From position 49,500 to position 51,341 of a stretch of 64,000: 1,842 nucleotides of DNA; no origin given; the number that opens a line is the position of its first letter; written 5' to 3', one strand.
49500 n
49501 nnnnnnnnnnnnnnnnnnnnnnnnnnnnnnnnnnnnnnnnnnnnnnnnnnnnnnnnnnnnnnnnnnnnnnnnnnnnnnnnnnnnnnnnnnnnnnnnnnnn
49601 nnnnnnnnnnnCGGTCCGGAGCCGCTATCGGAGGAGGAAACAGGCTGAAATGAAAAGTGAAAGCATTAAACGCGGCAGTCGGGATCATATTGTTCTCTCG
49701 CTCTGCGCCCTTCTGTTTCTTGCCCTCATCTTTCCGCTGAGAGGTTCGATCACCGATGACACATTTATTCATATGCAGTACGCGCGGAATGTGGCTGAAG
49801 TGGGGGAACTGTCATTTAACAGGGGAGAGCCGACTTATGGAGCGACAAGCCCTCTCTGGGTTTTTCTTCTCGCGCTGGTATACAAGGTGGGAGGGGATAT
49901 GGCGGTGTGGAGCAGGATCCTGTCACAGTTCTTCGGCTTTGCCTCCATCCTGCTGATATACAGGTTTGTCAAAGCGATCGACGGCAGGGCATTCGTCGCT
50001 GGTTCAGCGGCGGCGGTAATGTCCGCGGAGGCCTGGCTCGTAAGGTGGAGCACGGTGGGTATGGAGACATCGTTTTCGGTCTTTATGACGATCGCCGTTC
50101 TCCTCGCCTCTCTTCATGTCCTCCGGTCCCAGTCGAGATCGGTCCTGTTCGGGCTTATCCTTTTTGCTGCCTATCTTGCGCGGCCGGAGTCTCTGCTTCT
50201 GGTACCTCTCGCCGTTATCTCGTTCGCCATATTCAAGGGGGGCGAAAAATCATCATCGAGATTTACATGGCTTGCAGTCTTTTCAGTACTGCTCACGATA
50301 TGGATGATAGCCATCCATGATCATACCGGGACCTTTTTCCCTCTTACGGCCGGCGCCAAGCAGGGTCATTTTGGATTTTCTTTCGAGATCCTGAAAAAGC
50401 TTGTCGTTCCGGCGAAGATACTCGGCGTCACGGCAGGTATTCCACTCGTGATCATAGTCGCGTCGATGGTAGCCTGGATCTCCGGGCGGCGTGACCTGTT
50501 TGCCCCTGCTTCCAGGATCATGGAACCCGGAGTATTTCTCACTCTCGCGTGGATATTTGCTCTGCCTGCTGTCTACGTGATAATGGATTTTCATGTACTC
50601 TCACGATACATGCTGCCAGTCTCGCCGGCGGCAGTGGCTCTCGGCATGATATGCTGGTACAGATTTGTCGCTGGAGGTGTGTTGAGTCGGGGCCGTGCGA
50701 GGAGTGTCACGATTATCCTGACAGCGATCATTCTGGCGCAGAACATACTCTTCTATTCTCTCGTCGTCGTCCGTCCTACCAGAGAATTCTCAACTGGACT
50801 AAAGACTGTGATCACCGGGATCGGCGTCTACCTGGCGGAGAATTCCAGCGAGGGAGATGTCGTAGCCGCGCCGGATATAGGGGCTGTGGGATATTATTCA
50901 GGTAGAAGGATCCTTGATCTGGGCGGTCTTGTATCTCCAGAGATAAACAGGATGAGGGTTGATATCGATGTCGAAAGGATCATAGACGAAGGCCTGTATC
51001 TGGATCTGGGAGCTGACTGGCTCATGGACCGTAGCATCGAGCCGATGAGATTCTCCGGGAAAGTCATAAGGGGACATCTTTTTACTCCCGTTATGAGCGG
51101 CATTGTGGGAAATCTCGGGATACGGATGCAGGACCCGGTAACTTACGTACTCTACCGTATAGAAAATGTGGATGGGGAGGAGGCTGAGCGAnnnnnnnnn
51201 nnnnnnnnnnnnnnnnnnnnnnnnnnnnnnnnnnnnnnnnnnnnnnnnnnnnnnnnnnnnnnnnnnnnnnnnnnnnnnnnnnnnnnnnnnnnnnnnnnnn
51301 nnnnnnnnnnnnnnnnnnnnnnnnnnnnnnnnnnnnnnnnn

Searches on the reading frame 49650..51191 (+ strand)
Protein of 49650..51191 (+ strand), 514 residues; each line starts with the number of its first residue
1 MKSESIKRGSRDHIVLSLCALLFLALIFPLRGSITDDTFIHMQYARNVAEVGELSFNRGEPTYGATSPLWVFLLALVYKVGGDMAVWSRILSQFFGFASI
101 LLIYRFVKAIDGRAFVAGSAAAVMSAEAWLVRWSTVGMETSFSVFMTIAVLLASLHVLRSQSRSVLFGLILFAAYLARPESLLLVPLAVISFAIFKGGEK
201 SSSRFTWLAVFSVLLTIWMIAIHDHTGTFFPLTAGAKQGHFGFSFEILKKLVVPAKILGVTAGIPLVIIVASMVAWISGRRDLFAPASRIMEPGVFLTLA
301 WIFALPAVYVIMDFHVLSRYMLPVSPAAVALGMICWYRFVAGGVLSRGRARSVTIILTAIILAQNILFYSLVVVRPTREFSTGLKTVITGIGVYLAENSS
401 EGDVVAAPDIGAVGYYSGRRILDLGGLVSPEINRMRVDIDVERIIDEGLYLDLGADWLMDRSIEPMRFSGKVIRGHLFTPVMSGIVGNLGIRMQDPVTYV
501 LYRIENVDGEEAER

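Call 8: search_protein_families(library=pfam, proteins=[window:49650-51191:+], max_evalue=0.001)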
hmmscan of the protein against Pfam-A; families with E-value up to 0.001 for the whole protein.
window:49650-51191:+ (514 aa): 1 family
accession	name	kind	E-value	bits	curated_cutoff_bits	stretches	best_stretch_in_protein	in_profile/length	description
PF13231.12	PMT_2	-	5.4e-05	23.9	26.1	1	67-217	3-154/160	Dolichyl-phosphate-mannose-protein mannosyltransferase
